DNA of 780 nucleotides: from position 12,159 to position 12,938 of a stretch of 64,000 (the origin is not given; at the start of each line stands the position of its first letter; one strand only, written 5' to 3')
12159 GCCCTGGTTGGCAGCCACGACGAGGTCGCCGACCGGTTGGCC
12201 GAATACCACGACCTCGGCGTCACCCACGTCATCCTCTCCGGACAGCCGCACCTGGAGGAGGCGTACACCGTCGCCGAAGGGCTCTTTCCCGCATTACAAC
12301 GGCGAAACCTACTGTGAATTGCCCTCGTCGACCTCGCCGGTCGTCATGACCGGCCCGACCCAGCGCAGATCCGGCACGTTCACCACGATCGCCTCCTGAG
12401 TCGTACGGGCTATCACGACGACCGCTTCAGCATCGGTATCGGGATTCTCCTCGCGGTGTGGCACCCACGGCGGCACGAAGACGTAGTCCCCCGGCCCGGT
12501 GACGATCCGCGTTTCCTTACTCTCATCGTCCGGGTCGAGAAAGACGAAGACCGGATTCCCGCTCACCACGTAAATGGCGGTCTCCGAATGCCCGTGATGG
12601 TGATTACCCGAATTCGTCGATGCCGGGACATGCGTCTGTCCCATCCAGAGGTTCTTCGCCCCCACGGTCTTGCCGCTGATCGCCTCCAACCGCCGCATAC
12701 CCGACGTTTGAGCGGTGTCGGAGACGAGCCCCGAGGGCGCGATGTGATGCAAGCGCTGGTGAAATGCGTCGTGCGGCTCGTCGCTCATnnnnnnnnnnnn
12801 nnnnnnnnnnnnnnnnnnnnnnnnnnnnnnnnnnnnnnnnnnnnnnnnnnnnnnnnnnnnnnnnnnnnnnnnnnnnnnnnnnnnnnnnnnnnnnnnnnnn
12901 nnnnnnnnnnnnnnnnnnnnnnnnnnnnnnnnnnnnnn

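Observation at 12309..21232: Ten-gene coupled operon joining an SsuD-like monooxygenase, a sugar ABC importer and a split Tm-1-like pair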

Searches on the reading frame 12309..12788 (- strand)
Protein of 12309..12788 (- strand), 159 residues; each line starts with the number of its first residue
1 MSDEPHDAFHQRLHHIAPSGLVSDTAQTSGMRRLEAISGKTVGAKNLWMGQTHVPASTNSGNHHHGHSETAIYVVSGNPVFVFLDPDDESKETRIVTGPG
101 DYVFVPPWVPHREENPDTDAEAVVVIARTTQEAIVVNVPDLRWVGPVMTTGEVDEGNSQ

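Call 3: search_protein_families(library=pfam, proteins=[window:12309-12788:-])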
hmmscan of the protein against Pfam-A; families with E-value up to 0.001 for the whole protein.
window:12309-12788:- (159 aa): 3 families
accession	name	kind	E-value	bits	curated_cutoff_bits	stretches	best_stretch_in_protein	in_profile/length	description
PF07883.17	Cupin_2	-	2e-10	40.7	27.2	1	53-124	4-66/70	Cupin domain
PF00190.28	Cupin_1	-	8.6e-06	25.8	22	1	63-137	49-122/151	Cupin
PF13621.12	Cupin_8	-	0.00017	22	27.4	1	34-88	123-172/252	Cupin-like domain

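Call 4: search_protein_families(library=ncbifam, proteins=[window:12309-12788:-])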
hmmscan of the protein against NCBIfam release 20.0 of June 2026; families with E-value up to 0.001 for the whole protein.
window:12309-12788:- (159 aa): 0 families

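Call 28: search_solved_structures(query=window:12309-12788:-, max_evalue=1)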
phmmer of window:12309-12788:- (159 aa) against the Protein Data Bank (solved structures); distinct sequences matched with E-value up to 1: 15.
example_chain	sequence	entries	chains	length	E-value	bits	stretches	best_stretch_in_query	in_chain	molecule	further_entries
6b9s_A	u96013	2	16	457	0.031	17.4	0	65-129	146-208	Methylphosphonate synthase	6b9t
3l2h_A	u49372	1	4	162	0.035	17.2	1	31-136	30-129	Putative sugar phosphate isomerase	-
3h7j_A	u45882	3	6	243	0.17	15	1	51-127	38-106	Bacilysin biosynthesis protein bacB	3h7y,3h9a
4hsl_A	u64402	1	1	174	0.19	14.8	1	42-129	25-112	3-hydroxyanthranilate 3,4-dioxygenase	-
6bvp_A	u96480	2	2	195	0.2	14.8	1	41-128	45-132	3-hydroxyanthranilate 3,4-dioxygenase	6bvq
3ht1_A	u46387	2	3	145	0.31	14.1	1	55-112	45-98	RemF protein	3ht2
5u55_A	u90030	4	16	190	0.34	14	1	64-122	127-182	(S)-2-hydroxypropylphosphonic acid epoxidase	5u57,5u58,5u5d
4hvq_A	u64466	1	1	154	0.45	13.6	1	42-128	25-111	3-hydroxyanthranilate 3,4-dioxygenase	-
1gqg_A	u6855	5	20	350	0.61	13.2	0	49-125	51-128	QUERCETIN 2,3-DIOXYGENASE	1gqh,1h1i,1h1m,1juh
1yfu_A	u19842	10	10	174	0.61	13.2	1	42-128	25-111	3-hydroxyanthranilate-3,4-dioxygenase | 3-hydroxyanthranilate 3,4-dioxygenase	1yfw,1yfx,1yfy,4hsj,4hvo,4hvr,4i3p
4wzc_A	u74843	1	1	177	0.63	13.1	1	42-128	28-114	3-hydroxyanthranilate 3,4-dioxygenase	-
4y2l_A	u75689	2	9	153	0.76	12.9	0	62-150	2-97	CFA/I fimbrial subunit B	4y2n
5nfn_A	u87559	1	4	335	0.82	12.8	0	38-89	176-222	JmjC domain-containing protein 7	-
5nfo_A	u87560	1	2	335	0.86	12.7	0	38-89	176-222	JmjC domain-containing protein 7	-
5v26_A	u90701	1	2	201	0.88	12.7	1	42-128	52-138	3-hydroxyanthranilate 3,4-dioxygenase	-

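Call 77: find_homologous_proteins(query=window:12309-12788:-, max_evalue=1e-10)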
Query window:12309-12788:- (159 aa): 6916 proteins with E <= 1e-10 among 6939 candidates; the best 120 are listed.
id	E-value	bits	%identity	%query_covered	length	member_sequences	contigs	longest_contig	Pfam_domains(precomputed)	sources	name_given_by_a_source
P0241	8.3e-103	359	100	100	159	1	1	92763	PF07883.18,PF00190.29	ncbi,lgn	-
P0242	3.9e-88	311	93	93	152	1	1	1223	PF07883.18,PF00190.29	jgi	jgi:uncharacterized RmlC-like cupin family protein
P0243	1.6e-85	303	89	92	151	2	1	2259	PF07883.18,PF00190.29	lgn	-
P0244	4.7e-84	298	88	92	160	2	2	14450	PF07883.18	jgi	jgi:uncharacterized RmlC-like cupin family protein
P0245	1.5e-83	296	82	96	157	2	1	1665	PF07883.18,PF00190.29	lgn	-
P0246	1.3e-82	293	84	94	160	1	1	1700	PF07883.18,PF00190.29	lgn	-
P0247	1.0e-81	291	83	97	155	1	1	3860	PF07883.18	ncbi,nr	ncbi:MAG TPA: cupin domain-containing protein [Mycobacteriales bacterium]|nr:cupin domain-containing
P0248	1.3e-81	290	88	92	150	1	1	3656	PF07883.18,PF00190.29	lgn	-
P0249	1.7e-81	290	88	91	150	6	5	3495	PF07883.18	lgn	-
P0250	1.8e-79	283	82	92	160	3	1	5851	PF07883.18,PF00190.29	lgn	-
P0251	1.6e-78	280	84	92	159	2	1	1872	PF07883.18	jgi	jgi:uncharacterized RmlC-like cupin family protein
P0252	2.1e-75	270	77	96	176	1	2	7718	PF07883.18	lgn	-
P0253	1.1e-74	268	81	91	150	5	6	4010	PF07883.18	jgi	jgi:uncharacterized RmlC-like cupin family protein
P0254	7.0e-74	265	78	95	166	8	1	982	PF07883.18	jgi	jgi:uncharacterized RmlC-like cupin family protein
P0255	5.5e-73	262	78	92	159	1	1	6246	PF07883.18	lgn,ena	-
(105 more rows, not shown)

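Call 85: predict_structure(alignment_id=A2)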
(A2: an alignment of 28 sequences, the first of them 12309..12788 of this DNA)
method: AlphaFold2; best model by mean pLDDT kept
length: 159 residues; sequences in the alignment: 28
mean_pLDDT: 62.0   pTM: 0.58
mean pLDDT of the five models: 62.0, 59.6, 56.9, 56.2, 52.7
residues with pLDDT >= 90: 20; 70-90: 58; 50-70: 12; < 50: 69
segments of 3 or more residues with pLDDT < 50: 1-32, 36-44, 132-159
pLDDT, mean of each block of 10 residues (from residue 1): 39 38 34 45 53 85 81 85 86 88 81 91 76 38 33 36
secondary structure, 60 per line:
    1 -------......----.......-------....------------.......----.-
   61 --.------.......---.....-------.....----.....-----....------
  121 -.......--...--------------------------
elements in order: H8-13 H18-24 E32-35 E48-54 E70-76 E80-84 E92-96 E101-105 E111-114 E122-128

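Call 87: fold_search(model_id=the predicted structure, library=pdb)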
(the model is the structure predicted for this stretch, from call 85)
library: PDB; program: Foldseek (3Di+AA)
matches with E <= 10: 1905; with E <= 0.001: 501
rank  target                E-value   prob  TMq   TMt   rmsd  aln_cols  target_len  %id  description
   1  5u57_D                4.0e-06  1.00  0.43  0.39   5.5        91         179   21  Psf4 in complex with Fe2+ and (S)-2-HPP (released 2017-01-04)
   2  1v70                  4.4e-06  1.00  0.44  0.65   1.5        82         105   17  Crystal Structure of probable antibiotics synthesis protein from Thermus thermophilus HB8 (released 2004-12-14)
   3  5flh_A                5.0e-06  1.00  0.47  0.40   2.0        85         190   18  Free state of Ni-quercetinase (released 2016-06-01)
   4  2ete_A                5.6e-06  1.00  0.48  0.39   2.1        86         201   20  Recombinant oxalate oxidase in complex with glycolate (released 2005-11-22)
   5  3cew_A                5.9e-06  1.00  0.43  0.57   7.4        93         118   16  Crystal structure of a cupin protein (BF4112) from Bacteroides fragilis. Northeast Structural Genomics Consortium targ (released 2008-03-25)
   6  3eqe_B                6.2e-06  1.00  0.44  0.45   2.7        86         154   16  Crystal structure of the YubC protein from Bacillus subtilis. Northeast Structural Genomics Consortium target SR112. (released 2008-10-14)
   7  4qm9_B                6.6e-06  1.00  0.46  0.48   2.3        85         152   16  Crystal Structure of a Putative Cysteine Dioxygenase From Bacillus subtilis with Cys-bound (released 2014-11-19)
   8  6orm_A                7.0e-06  1.00  0.49  0.48   2.8        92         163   17  Crystal Structure of Peruvianin-I (Cysteine peptidase from Thevetia peruviana latex) (released 2020-05-06)
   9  1fi2                  7.8e-06  1.00  0.48  0.39   2.1        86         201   20  CRYSTAL STRUCTURE OF GERMIN (OXALATE OXIDASE) (released 2001-05-01)
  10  5u5d_D                8.2e-06  1.00  0.47  0.42   5.0        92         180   18  Psf4 in complex with Mn2+ and (R)-2-HPP (released 2017-01-04)
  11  1lr5_B                9.2e-06  1.00  0.47  0.47   1.9        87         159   15  Crystal structure of auxin binding protein (released 2002-06-19)
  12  5u58_C                9.2e-06  1.00  0.46  0.45   1.8        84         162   19  Psf4 in complex with Fe2+ and (R)-2-HPP (released 2017-01-04)
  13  7x85_B                9.8e-06  1.00  0.46  0.55   2.0        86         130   17  Crystal structure of chicken CENP-C Cupin domain (released 2023-03-15)
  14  7x85_A                1.0e-05  1.00  0.44  0.55   1.2        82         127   18  Crystal structure of chicken CENP-C Cupin domain (released 2023-03-15)
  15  3vhr                  1.0e-05  1.00  0.45  0.22   1.7        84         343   21  Crystal Structure of capsular polysaccharide assembling protein CapF from Staphylococcus aureus in space group C2221 (released 2012-02-15)
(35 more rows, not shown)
